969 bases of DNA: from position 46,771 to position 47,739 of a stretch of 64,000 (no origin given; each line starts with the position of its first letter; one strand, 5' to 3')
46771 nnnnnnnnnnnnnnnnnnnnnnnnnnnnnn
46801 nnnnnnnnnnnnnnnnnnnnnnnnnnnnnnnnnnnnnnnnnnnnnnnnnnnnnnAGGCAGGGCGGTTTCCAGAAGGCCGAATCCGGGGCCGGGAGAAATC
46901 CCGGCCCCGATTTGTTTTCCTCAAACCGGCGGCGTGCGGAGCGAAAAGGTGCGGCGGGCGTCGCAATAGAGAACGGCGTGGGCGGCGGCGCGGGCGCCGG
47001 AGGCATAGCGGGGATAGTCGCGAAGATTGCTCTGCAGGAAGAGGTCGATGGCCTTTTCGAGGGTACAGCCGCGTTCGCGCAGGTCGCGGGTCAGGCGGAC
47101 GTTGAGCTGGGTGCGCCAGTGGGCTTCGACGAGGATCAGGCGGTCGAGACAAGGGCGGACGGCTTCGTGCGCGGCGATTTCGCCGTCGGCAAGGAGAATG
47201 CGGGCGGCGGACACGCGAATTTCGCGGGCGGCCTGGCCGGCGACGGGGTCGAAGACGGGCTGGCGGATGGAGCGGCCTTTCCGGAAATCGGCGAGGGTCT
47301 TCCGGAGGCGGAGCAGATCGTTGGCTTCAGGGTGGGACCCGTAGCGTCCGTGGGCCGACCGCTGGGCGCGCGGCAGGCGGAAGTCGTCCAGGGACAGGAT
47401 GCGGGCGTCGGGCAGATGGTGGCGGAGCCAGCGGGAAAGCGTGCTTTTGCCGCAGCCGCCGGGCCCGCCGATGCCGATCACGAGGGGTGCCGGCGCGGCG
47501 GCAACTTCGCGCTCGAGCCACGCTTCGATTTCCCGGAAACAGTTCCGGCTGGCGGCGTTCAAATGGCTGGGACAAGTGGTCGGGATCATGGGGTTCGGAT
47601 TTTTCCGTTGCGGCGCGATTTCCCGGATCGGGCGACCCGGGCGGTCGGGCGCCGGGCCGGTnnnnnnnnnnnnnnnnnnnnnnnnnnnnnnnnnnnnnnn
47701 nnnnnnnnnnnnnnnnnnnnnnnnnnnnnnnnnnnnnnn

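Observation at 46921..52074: Minus-strand five-gene module: secreted deaminase-fold protein, 6xTRAM membrane protein, two membrane NERD paralogs, P-loop kinase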

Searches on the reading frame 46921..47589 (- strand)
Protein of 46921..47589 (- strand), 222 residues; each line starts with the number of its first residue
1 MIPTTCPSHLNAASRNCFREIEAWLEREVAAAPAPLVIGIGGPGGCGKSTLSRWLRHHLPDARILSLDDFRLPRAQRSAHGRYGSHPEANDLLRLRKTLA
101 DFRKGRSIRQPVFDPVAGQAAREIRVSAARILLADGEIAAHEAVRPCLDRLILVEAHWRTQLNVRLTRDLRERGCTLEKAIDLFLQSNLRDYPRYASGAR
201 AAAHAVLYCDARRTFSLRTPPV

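Call 3: search_protein_families(library=pfam, proteins=[window:46921-47589:-], max_evalue=0.1)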
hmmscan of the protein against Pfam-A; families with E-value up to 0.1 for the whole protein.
window:46921-47589:- (222 aa): 9 families
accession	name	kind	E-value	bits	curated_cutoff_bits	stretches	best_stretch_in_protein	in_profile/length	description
PF00485.24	PRK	-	3.8e-15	56.7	22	1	37-206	1-186/196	Phosphoribulokinase / Uridine kinase family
PF13671.12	AAA_33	-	0.0066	17.2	27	1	40-80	4-43/143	AAA domain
PF00005.33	ABC_tran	-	0.021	15.9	25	1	37-89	13-67/137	ABC transporter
PF13238.12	AAA_18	-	0.021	15.7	29.4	1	38-59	1-22/128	AAA domain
PF13191.12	AAA_16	-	0.027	15.4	32.6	1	30-64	19-53/167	AAA ATPase domain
PF03215.21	Rad17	-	0.029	14.7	23.8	1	17-56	27-66/186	Rad17 P-loop domain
PF00931.28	NB-ARC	-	0.042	13.5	23.5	1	32-57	19-40/248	NB-ARC domain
PF06414.18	Zeta_toxin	-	0.068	13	22.3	0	25-71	5-55/199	Zeta toxin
PF07693.20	KAP_NTPase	-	0.086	12.5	20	1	33-62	18-47/293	KAP family P-loop domain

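Call 4: search_protein_families(library=padloc, proteins=[window:46921-47589:-], max_evalue=0.1)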
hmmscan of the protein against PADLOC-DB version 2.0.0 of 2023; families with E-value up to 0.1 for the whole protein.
window:46921-47589:- (222 aa): 3 families
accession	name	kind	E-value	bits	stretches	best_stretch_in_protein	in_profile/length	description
PDLC04790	PDC-S01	-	0.005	13.6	1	18-73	13-64/422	-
PDLC02361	PifA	-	0.0069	13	1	33-61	38-66/720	PifA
PDLC02891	DpdH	-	0.015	11.6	1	35-62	73-100/1009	DpdH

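Call 5: search_protein_families(library=ncbifam, proteins=[window:46921-47589:-], max_evalue=0.1)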
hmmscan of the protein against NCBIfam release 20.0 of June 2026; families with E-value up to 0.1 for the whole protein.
window:46921-47589:- (222 aa): 17 families
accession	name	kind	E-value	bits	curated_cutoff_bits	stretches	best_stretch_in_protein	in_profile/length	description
NF005655.0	PRK07429.1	subfamily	3.2e-19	69.2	236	1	34-206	7-182/326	phosphoribulokinase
NF004018.0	PRK05480.1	equivalog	1.3e-14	54.2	180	1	35-207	6-185/210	uridine kinase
TIGR00235.1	udk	equivalog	3.2e-14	53.1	220.3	1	35-207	6-185/207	uridine kinase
NF006743.0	PRK09270.1-2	equivalog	9.3e-08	31.4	227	1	32-192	25-198/217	nucleoside/nucleotide kinase family protein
NF006746.0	PRK09270.1-5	subfamily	1.4e-07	30.7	250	1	30-178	16-177/210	nucleoside/nucleotide kinase family protein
NF006744.0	PRK09270.1-3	equivalog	1.1e-05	24.9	281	1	29-138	17-136/213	nucleoside/nucleotide kinase family protein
TIGR00554.2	panK_bact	equivalog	0.00064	19.1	235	1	13-114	61-170/310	type I pantothenate kinase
NF006085.0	PRK08233.1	equivalog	0.00085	19.2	198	1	35-172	5-124/184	hypothetical protein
NF005115.0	PRK06547.1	equivalog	0.00097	18.6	173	1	35-70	15-50/172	hypothetical protein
NF008994.0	PRK12337.1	equivalog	0.014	13.9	603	1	27-71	254-298/492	2-phosphoglycerate kinase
NF003259.0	PRK04220.1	equivalog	0.015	14.6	343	1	24-70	83-127/306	2-phosphoglycerate kinase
NF005807.0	PRK07667.1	equivalog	0.016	14.7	221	1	33-174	15-161/193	kinase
TIGR01846.1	type_I_sec_HlyB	subfamily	0.028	12.7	725.55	1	37-62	485-511/694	type I secretion system permease/ATPase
TIGR00602.1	rad24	subfamily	0.049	12.1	482.55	1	18-55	93-130/640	checkpoint protein rad24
NF010059.0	PRK13536.1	equivalog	0.058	12.1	549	1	38-90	72-125/342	nodulation factor ABC transporter ATP-binding protein NodI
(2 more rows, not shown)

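Call 77: search_protein_families(library=phrogs, proteins=[window:46921-47589:-], max_evalue=0.001)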
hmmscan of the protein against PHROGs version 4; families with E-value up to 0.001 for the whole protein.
window:46921-47589:- (222 aa): 0 families
